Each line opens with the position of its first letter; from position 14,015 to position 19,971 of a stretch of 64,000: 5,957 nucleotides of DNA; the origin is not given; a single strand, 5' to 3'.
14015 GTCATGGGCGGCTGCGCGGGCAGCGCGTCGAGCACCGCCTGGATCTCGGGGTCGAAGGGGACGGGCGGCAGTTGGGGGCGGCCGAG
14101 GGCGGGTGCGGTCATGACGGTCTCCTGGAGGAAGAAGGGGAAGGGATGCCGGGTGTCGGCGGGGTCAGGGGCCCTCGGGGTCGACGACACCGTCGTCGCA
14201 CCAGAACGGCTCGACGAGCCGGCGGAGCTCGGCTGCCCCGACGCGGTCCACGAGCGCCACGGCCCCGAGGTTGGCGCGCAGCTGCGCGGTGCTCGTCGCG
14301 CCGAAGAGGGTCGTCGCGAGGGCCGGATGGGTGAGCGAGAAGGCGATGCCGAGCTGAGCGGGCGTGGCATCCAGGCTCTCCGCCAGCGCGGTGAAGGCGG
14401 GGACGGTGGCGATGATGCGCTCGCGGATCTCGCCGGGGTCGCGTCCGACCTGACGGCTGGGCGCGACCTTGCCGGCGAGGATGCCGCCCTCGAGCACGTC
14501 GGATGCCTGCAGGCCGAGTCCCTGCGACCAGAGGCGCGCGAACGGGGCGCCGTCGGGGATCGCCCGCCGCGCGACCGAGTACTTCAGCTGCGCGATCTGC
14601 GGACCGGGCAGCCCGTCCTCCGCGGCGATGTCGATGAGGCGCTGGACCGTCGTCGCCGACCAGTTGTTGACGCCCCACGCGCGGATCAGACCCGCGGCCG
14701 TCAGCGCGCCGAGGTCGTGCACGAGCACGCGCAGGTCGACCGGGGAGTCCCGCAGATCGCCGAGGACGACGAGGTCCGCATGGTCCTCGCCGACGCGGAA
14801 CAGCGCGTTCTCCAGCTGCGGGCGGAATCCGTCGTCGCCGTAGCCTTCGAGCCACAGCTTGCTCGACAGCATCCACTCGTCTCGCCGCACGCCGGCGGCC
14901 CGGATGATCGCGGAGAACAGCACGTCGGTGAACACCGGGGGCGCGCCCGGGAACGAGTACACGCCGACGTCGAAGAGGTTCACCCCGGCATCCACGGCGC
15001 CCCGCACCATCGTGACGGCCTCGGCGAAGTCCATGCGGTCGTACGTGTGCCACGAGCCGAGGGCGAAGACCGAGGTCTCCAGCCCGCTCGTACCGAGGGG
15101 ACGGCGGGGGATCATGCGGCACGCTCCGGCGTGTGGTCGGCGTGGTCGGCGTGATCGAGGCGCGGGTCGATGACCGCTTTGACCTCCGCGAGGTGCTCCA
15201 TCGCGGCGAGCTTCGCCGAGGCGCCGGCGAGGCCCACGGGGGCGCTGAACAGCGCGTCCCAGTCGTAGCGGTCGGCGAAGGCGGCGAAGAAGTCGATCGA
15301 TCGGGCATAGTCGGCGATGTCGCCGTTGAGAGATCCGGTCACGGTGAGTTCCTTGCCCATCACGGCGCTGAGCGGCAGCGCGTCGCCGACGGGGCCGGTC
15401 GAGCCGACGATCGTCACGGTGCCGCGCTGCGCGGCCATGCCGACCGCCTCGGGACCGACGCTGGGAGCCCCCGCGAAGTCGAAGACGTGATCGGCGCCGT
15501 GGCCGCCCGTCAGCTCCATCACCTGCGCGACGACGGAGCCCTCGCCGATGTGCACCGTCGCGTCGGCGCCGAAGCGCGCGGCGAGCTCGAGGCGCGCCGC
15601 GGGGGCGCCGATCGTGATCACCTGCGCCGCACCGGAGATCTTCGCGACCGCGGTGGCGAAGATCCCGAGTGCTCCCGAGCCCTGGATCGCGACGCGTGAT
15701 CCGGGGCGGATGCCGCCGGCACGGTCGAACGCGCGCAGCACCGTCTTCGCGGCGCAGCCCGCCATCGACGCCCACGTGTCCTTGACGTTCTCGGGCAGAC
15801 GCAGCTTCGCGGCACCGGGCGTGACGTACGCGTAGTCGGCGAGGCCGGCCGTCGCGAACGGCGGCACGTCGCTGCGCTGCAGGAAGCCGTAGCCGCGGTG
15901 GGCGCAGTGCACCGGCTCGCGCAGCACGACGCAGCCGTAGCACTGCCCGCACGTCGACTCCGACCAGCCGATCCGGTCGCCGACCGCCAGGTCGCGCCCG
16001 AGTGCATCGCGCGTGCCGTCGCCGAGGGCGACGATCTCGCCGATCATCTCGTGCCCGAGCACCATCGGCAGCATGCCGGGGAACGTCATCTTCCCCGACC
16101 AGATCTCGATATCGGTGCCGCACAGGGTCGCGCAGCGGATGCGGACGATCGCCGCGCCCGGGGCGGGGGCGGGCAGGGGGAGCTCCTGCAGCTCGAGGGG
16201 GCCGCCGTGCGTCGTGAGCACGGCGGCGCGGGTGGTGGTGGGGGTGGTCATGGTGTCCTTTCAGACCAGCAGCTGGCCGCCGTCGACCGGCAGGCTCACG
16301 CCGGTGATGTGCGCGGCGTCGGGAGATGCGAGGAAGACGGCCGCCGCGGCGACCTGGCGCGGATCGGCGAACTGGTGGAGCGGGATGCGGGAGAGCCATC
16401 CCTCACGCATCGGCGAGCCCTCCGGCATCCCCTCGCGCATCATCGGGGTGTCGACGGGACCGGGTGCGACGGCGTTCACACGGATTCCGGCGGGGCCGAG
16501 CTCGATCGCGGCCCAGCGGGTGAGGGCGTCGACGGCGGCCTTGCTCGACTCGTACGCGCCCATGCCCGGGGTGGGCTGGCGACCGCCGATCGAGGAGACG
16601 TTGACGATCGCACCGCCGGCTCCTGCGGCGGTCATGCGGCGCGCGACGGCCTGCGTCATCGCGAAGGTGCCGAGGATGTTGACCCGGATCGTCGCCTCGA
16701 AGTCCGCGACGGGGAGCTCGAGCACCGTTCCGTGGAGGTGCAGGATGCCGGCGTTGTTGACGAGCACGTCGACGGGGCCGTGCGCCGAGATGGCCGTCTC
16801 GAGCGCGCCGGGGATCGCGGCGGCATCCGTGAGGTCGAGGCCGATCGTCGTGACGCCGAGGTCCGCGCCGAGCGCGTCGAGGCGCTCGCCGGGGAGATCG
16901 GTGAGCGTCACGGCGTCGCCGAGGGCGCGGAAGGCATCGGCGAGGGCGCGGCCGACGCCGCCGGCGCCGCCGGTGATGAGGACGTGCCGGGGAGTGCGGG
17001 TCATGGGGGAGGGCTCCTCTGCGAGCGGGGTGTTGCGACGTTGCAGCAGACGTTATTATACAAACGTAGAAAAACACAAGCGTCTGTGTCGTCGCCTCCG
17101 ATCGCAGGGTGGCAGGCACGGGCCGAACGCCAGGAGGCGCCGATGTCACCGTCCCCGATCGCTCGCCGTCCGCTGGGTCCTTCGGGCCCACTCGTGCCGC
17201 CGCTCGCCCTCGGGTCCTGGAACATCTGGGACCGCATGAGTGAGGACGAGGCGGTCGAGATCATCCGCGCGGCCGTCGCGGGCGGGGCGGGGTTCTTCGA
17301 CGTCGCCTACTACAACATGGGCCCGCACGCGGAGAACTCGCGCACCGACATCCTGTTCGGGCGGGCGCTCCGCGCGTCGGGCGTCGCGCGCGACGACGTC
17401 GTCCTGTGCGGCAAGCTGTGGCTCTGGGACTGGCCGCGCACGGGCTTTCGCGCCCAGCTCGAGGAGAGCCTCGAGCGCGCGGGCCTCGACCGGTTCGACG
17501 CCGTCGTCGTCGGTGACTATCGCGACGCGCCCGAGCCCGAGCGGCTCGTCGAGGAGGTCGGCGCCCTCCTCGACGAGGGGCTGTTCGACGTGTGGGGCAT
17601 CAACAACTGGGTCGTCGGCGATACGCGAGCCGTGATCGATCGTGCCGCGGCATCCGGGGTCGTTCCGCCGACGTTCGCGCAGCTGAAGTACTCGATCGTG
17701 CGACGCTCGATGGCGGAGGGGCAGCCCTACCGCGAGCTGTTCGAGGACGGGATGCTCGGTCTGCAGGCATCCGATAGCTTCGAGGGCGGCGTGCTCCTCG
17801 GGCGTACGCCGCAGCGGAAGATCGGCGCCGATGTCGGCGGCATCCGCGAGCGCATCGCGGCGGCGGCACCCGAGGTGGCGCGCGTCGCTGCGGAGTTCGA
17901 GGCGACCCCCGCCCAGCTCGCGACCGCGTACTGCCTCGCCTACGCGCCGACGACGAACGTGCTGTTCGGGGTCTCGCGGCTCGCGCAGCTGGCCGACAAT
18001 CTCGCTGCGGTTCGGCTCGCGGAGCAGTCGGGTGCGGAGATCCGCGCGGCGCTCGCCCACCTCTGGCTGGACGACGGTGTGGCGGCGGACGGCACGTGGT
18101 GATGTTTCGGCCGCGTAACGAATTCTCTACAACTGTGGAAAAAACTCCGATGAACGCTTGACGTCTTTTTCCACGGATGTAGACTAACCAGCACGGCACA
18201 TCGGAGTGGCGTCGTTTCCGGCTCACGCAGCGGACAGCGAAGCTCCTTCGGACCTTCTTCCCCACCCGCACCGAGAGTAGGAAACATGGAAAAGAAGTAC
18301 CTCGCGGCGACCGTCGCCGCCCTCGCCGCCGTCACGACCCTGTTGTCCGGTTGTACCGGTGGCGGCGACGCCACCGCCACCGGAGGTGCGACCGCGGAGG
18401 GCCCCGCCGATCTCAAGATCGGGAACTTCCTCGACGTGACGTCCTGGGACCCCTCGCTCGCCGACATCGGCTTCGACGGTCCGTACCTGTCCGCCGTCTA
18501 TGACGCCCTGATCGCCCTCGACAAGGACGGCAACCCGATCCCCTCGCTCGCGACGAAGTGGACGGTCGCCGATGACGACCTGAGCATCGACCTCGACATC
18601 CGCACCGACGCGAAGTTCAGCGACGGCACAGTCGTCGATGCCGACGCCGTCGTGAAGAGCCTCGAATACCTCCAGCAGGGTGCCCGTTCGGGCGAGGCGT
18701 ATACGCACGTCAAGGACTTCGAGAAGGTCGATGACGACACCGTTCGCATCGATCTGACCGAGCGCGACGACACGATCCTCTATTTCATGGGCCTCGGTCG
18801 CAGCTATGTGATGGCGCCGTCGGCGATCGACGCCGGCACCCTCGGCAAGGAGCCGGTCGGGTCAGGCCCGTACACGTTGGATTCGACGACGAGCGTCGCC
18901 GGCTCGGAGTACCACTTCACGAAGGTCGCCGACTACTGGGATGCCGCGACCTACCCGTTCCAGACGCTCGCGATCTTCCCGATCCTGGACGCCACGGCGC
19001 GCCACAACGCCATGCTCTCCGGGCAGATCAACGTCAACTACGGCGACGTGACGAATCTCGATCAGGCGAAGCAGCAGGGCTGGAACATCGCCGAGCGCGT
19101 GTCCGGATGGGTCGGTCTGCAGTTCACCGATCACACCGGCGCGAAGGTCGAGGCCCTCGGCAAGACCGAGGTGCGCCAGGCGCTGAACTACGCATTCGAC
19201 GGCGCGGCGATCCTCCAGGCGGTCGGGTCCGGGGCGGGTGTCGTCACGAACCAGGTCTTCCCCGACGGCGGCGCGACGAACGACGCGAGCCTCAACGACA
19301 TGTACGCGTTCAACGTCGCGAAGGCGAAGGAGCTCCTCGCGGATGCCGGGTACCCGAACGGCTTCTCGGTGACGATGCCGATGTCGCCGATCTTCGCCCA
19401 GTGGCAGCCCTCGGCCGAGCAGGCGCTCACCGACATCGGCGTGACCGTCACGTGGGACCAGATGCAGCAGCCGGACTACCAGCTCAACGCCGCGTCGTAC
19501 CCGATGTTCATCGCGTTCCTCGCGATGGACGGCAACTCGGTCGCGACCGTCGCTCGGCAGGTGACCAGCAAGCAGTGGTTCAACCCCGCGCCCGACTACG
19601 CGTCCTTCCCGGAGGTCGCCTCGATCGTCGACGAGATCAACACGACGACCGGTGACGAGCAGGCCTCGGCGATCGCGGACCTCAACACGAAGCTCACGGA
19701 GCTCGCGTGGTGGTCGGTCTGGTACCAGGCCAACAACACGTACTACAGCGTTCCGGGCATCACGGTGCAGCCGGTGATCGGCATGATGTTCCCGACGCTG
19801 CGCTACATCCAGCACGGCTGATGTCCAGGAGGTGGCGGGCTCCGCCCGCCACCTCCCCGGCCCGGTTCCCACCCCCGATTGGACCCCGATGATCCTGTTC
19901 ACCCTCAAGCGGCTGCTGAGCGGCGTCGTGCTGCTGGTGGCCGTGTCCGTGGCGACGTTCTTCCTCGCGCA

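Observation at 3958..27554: Recurrent dyad (T-tract)-TCnAC-N4-GTnGA-(A-tract) at seven promoter-proximal sites: candidate regulon of two paralogous TetR repressors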

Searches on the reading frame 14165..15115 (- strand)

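Call 9: search_protein_families(library=pfam, proteins=[window:14165-15115:-])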
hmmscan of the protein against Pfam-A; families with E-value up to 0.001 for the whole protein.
window:14165-15115:- (316 aa): 1 family
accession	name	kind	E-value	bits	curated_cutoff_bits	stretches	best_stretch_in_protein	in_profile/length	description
PF00248.27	Aldo_ket_red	-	1.9e-27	96.5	24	1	19-288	4-276/291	Aldo/keto reductase family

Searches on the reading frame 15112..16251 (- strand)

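Call 9: search_protein_families(library=pfam, proteins=[window:15112-16251:-])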
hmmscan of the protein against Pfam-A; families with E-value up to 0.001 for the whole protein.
window:15112-16251:- (379 aa): 3 families
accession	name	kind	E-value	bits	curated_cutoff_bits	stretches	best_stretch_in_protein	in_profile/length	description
PF00107.32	ADH_zinc_N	-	7.7e-25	87.8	31.8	1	194-323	1-128/129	Zinc-binding dehydrogenase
PF08240.17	ADH_N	-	3.9e-17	62.9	23.5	1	31-143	2-94/104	Alcohol dehydrogenase GroES-like domain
PF16912.11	Glu_dehyd_C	-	3.5e-05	23.8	34.9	1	185-345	32-195/211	Glucose dehydrogenase C-terminus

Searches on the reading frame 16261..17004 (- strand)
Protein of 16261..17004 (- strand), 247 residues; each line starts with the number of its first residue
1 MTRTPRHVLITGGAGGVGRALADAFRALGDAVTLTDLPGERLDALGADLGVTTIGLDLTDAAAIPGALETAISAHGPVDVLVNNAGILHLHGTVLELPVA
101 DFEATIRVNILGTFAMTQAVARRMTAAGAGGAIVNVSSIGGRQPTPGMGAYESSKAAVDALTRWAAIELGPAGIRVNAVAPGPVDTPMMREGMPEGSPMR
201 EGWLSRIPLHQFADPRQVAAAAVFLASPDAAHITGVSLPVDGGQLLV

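Call 9: search_protein_families(library=pfam, proteins=[window:16261-17004:-])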
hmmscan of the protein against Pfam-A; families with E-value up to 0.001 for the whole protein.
window:16261-17004:- (247 aa): 5 families
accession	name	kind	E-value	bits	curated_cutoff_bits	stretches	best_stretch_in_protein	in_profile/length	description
PF13561.12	adh_short_C2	-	2.6e-61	207.7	27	1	14-243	3-234/236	Enoyl-(Acyl carrier protein) reductase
PF00106.31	adh_short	-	7.8e-51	172.8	26.6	1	7-191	2-189/195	short chain dehydrogenase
PF01370.27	Epimerase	-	4.9e-08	33.1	20.9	1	8-165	1-156/240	NAD dependent epimerase/dehydratase family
PF08659.16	KR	-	1.9e-07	31.6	22.6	1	8-165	3-163/180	KR domain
PF03807.23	F420_oxidored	-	0.00058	20.8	21.6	0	13-63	6-58/94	NADP oxidoreductase coenzyme F420-dependent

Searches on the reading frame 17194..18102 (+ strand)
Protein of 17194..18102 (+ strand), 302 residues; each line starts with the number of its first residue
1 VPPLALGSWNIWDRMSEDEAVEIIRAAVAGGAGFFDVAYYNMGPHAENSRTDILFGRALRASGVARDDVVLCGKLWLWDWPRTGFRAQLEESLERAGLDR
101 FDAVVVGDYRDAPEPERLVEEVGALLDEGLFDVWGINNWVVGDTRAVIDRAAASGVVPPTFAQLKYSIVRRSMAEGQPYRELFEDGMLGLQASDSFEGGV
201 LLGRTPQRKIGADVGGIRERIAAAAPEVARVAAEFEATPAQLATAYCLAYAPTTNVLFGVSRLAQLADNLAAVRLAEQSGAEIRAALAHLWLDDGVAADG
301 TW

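Call 9: search_protein_families(library=pfam, proteins=[window:17194-18102:+])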
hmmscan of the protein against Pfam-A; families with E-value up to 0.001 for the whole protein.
window:17194-18102:+ (302 aa): 1 family
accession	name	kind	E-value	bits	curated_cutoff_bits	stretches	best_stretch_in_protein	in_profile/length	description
PF00248.27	Aldo_ket_red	-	7.1e-28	98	24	1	4-286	2-289/291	Aldo/keto reductase family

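Call 22: search_protein_families(library=ncbifam, proteins=[window:17194-18102:+], max_evalue=0.00001)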
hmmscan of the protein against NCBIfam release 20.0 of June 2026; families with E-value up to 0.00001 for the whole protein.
window:17194-18102:+ (302 aa): 6 families
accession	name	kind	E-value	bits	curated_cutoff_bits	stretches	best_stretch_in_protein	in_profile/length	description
TIGR01293.1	Kv_beta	subfamily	2.8e-14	52.9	365.4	1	4-184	16-198/319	voltage-dependent potassium channel subunit beta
NF008377.0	PRK11172.1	equivalog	2.4e-10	40.1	327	1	52-151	42-143/267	2,5-didehydrogluconate reductase DkgB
NF011432.0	PRK14863.1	equivalog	2.8e-07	30.4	244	1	87-273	90-265/292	bifunctional regulator KidO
NF008598.0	PRK11565.1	equivalog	3e-07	29.8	425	1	1-156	15-157/275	2,5-didehydrogluconate reductase DkgA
NF007695.0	PRK10376.1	subfamily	3.7e-07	29.5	280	0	227-276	225-274/290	oxidoreductase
NF007388.0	PRK09912.1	subfamily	1.8e-06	27.1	448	0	2-285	26-327/346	L-glyceraldehyde 3-phosphate reductase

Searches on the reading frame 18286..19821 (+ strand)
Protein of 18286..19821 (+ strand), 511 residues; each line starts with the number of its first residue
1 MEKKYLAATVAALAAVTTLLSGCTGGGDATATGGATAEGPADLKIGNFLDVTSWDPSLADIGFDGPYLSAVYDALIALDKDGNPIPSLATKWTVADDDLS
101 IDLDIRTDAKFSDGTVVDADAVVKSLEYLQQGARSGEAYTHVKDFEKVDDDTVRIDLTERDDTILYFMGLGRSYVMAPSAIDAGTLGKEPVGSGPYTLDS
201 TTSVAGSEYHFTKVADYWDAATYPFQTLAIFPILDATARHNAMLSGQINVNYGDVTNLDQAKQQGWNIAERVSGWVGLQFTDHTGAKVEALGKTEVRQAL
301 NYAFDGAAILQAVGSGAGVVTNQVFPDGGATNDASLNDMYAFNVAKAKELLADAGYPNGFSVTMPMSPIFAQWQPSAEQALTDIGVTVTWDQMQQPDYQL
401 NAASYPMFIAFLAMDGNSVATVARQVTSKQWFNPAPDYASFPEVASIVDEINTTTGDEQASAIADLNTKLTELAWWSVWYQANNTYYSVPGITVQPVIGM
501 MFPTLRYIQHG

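Call 9: search_protein_families(library=pfam, proteins=[window:18286-19821:+])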
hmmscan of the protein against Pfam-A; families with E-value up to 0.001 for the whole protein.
window:18286-19821:+ (511 aa): 1 family
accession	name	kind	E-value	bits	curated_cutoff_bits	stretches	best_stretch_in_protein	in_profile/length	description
PF00496.27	SBP_bac_5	-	1.1e-53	183.2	32.4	1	84-418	2-352/368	Bacterial extracellular solute-binding proteins, family 5 Middle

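Call 22: search_protein_families(library=ncbifam, proteins=[window:18286-19821:+], max_evalue=0.00001)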
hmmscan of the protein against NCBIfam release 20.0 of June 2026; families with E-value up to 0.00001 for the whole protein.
window:18286-19821:+ (511 aa): 9 families
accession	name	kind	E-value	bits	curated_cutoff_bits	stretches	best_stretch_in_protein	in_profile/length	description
TIGR02294.1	nickel_nikA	equivalog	7.5e-29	100.6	393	1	69-357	33-328/501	nickel ABC transporter substrate-binding protein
NF011942.0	PRK15413.1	equivalog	4e-28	98.4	594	1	50-389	37-379/512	glutathione ABC transporter substrate-binding protein GsiB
NF045468.1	Opp5A_nikA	equivalog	2.2e-24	85.8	600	1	41-358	18-320/488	nickel ABC transporter substrate-binding protein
NF047575.1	opine_bind_CntA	exception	3.3e-21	75.5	800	1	3-357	3-361/535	staphylopine-dependent metal ABC transporter substrate-binding lipoprotein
NF043070.1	DppA_dipep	equivalog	3.9e-20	71.9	1005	1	70-379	59-391/535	dipeptide ABC transporter periplasmic-binding protein DppA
NF045467.1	Opp4A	equivalog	1.1e-19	70.2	650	1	186-356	203-380/556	oligopeptide ABC transporter substrate-binding protein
TIGR04028.1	SBP_KPN_01854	hypoth_equivalog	1.7e-14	53.3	468.5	1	86-359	46-334/509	TIGR04028 family ABC transporter substrate-binding protein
NF011684.0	PRK15104.1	equivalog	6.4e-10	38.3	947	0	41-131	39-128/543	oligopeptide ABC transporter substrate-binding protein OppA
NF011689.0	PRK15109.1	equivalog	3.1e-09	36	560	1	53-376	46-392/547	ABC transporter substrate-binding protein SapA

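Call 35: search_solved_structures(query=window:18286-19821:+, max_evalue=1e-20)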
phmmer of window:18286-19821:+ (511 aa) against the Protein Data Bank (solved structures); distinct sequences matched with E-value up to 1e-20: 5.
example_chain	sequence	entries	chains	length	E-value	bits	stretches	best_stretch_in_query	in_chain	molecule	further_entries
5u4o_A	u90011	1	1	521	1.5e-27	99.6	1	5-394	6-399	ABC transporter substrate-binding protein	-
6hlx_A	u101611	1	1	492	1.3e-25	93.2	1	69-392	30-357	AgaA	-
1uqw_A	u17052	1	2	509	2.9e-25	92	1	48-373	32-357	PUTATIVE BINDING PROTEIN YLIB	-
3tpa_A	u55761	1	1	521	1.6e-23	86.3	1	141-378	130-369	Heme-binding protein A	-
3m8u_A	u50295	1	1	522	2.3e-21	79.2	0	54-378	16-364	Heme-binding protein A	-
